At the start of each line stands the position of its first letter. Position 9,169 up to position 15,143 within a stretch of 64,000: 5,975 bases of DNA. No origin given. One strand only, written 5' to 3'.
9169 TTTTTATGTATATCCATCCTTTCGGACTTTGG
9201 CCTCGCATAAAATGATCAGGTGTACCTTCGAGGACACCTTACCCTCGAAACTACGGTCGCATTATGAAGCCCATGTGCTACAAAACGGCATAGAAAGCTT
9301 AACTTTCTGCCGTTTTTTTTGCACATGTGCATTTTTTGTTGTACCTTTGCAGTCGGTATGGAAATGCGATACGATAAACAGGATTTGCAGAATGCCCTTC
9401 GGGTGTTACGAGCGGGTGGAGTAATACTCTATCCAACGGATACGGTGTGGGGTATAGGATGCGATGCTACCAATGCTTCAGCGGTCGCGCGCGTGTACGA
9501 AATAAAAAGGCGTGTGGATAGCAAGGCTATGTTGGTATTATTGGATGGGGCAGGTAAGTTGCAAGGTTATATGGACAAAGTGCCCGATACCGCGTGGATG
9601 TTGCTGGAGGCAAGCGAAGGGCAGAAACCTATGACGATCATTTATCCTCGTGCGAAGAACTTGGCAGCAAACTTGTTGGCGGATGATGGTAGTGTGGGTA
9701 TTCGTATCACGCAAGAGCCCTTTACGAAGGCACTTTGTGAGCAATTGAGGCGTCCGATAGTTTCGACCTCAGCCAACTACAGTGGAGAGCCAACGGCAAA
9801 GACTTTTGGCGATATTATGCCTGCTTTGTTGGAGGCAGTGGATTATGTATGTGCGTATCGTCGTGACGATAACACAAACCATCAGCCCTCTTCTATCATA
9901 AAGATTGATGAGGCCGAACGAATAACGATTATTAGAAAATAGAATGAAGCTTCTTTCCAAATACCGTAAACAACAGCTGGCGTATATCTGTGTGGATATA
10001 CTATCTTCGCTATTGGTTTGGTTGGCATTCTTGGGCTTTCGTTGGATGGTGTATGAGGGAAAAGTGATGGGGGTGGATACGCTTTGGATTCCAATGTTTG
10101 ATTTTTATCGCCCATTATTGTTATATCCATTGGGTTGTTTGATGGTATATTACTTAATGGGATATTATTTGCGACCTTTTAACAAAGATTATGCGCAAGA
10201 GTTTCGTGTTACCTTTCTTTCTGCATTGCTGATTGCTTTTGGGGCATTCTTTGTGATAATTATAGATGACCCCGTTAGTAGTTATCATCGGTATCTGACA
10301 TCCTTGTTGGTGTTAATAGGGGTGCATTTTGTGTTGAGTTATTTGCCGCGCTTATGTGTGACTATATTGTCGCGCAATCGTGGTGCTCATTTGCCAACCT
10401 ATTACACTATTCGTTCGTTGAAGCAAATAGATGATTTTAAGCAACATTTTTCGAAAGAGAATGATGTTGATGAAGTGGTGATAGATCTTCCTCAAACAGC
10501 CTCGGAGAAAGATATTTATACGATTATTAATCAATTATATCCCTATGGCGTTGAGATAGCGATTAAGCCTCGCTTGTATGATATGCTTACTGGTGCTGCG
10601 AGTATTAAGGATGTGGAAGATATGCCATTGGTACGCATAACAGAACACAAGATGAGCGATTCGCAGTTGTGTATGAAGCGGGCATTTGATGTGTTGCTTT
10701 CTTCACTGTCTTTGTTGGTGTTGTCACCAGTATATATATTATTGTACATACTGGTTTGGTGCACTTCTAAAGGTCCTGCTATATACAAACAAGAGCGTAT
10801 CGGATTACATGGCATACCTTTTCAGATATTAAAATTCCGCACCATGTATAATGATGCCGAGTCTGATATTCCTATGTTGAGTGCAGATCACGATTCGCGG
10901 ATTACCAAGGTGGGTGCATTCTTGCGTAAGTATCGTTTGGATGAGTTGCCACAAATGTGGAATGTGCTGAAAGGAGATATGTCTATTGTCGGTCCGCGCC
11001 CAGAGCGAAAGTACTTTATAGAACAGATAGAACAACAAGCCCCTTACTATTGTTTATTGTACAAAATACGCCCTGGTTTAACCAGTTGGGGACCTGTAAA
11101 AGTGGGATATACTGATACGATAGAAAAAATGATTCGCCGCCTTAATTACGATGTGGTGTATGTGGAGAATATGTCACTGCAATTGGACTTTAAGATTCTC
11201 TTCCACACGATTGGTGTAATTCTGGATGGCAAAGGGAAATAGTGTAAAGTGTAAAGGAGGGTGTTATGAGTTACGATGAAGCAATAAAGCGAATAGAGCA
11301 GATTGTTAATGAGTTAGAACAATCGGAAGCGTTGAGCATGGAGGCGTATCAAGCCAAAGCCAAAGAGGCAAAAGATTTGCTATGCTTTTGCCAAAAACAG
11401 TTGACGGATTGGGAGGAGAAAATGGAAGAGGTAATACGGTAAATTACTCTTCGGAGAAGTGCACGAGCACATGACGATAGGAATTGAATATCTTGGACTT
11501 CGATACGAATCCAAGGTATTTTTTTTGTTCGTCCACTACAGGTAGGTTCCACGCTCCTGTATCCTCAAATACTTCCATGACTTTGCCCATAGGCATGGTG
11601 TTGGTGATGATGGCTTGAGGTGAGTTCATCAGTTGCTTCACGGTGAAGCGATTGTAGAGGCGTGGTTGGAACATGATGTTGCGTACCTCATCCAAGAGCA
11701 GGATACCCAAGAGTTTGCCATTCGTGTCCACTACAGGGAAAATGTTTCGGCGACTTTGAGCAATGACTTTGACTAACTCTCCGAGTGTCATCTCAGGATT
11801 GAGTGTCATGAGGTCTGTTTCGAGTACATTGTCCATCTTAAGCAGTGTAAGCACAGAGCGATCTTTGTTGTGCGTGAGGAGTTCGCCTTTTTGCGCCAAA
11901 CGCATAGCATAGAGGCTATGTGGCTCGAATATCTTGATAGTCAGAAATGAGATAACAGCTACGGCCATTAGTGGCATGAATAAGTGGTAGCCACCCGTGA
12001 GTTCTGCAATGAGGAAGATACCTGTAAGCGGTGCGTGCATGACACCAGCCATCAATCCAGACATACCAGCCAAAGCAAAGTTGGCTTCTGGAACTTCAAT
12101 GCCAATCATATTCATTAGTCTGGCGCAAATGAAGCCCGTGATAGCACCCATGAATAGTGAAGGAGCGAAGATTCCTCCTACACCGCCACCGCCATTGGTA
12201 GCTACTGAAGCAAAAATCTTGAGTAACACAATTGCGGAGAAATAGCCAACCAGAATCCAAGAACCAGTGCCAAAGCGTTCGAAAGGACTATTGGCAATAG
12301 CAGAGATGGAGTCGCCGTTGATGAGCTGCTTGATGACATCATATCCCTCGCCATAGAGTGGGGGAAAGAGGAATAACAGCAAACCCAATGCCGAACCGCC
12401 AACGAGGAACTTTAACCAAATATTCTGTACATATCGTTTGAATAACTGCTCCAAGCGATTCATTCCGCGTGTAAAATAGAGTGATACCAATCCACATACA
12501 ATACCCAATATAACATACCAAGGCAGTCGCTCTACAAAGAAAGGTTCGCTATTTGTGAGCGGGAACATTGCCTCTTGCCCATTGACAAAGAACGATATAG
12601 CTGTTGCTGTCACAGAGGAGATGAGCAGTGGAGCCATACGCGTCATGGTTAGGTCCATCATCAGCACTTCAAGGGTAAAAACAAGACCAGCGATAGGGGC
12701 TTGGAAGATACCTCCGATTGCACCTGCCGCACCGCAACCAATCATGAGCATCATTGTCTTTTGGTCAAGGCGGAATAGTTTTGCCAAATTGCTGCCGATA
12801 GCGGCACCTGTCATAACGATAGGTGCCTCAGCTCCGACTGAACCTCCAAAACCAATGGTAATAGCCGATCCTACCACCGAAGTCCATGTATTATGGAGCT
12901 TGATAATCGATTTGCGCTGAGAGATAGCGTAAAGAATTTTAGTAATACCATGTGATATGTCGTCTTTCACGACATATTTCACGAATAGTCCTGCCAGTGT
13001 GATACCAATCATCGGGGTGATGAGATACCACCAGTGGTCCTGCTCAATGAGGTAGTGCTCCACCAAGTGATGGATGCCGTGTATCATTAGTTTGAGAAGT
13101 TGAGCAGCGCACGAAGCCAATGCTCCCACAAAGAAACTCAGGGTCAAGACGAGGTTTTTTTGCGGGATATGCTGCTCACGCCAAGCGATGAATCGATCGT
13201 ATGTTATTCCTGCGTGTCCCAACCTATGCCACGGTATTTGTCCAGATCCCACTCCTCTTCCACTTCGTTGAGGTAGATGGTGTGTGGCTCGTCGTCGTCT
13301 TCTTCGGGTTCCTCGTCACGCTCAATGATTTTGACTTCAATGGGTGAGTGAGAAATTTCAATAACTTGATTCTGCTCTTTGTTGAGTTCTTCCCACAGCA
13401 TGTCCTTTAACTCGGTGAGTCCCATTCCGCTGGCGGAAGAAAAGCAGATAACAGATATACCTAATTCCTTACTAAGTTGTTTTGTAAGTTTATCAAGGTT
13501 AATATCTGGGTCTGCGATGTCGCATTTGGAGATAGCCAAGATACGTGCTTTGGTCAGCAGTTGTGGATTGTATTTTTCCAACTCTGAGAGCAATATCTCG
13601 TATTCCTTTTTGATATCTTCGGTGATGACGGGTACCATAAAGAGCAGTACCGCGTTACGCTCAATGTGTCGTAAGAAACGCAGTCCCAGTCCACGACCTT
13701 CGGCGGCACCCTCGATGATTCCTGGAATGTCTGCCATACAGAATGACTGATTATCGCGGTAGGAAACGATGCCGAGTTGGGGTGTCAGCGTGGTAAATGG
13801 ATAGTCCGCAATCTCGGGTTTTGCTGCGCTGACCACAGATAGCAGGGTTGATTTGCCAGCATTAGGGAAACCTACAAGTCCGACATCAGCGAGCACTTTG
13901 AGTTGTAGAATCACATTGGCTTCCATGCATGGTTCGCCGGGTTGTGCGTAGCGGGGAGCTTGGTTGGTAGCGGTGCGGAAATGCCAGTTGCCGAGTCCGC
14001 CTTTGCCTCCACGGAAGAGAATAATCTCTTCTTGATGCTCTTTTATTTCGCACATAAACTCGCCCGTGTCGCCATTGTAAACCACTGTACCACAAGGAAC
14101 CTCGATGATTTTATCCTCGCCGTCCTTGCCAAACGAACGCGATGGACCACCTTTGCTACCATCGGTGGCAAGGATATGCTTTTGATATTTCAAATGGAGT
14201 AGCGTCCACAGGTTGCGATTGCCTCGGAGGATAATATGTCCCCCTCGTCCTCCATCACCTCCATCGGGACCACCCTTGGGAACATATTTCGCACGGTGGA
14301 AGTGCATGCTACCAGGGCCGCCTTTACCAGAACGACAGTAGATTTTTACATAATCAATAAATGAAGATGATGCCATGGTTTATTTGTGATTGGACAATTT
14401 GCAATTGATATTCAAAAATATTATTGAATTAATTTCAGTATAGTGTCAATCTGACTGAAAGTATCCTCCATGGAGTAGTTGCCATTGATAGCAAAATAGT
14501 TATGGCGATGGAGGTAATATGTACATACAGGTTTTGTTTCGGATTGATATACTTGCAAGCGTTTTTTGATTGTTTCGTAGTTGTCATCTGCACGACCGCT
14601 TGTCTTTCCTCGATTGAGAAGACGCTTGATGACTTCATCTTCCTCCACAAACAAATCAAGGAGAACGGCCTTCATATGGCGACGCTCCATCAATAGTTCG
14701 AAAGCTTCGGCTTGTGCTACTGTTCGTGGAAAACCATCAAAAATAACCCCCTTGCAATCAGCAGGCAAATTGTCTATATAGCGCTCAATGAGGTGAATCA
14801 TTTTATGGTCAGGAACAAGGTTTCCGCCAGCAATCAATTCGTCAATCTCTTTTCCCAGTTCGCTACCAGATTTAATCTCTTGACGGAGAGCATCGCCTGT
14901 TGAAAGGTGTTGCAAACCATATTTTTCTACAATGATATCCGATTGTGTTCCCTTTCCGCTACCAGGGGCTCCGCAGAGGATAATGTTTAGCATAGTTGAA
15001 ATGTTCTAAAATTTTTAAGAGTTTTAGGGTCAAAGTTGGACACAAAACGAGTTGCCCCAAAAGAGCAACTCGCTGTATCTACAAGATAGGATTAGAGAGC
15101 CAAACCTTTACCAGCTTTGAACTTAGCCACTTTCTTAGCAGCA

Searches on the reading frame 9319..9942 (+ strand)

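Call 85: search_protein_families(library=pfam, proteins=[window:9319-9942:+])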
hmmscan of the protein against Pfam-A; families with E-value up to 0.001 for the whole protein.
window:9319-9942:+ (207 aa): 1 family
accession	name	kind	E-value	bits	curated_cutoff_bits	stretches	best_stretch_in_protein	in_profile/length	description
PF01300.24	Sua5_yciO_yrdC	-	1.6e-43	148.7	25.1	1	29-207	2-177/178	Telomere recombination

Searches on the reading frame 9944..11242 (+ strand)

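Call 55: search_protein_families(library=pfam, proteins=[window:9944-11242:+])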
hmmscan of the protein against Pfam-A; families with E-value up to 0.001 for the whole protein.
window:9944-11242:+ (432 aa): 1 family
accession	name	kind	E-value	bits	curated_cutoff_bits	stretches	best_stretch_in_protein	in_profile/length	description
PF02397.22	Bac_transf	-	2.5e-63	213.3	27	1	245-427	1-178/179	Bacterial sugar transferase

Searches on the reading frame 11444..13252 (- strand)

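Call 55: search_protein_families(library=pfam, proteins=[window:11444-13252:-])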
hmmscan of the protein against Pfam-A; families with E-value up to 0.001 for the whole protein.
window:11444-13252:- (602 aa): 2 families
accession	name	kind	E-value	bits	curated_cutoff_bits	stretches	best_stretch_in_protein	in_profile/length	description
PF00654.25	Voltage_CLC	-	7.3e-82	275.7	24.8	1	84-438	2-344/346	Voltage gated chloride channel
PF00571.33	CBS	-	3.9e-16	59.6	24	2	477-525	5-53/57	CBS domain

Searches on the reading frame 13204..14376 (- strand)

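Call 55: search_protein_families(library=pfam, proteins=[window:13204-14376:-])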
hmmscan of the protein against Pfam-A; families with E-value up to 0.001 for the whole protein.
window:13204-14376:- (390 aa): 3 families
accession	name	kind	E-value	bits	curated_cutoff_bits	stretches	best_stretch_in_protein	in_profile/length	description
PF01018.28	GTP1_OBG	-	3e-59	199.5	27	1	7-161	1-155/155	GTP1/OBG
PF01926.29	MMR_HSR1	-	7.3e-23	81.3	21.9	1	164-282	1-111/113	50S ribosome-binding GTPase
PF02421.24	FeoB_N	-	2.7e-12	46.9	27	1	165-325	3-154/156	Ferrous iron transport protein B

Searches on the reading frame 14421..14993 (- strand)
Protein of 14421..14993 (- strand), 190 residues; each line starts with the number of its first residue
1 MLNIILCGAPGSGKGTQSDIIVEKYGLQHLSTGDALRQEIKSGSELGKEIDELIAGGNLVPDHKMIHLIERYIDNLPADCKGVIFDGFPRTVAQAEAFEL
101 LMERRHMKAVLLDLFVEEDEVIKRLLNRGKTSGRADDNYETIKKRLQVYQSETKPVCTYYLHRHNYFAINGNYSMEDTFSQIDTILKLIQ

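Call 66: search_protein_families(library=pfam, max_evalue=0.01, proteins=[window:14421-14993:-])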
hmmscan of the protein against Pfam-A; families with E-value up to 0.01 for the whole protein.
window:14421-14993:- (190 aa): 5 families
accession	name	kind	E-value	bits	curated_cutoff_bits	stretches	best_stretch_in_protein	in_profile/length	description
PF00406.28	ADK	-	8.4e-46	156.3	26.8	1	6-162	1-148/151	Adenylate kinase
PF13207.12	AAA_17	-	2.8e-31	109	27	1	8-143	2-136/136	AAA domain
PF13238.12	AAA_18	-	8.3e-08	33.2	29.4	1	4-139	1-122/128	AAA domain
PF13671.12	AAA_33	-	4.7e-07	30.6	27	1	4-144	2-135/143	AAA domain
PF02223.23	Thymidylate_kin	-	0.0084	16.3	27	0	8-60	3-52/185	Thymidylate kinase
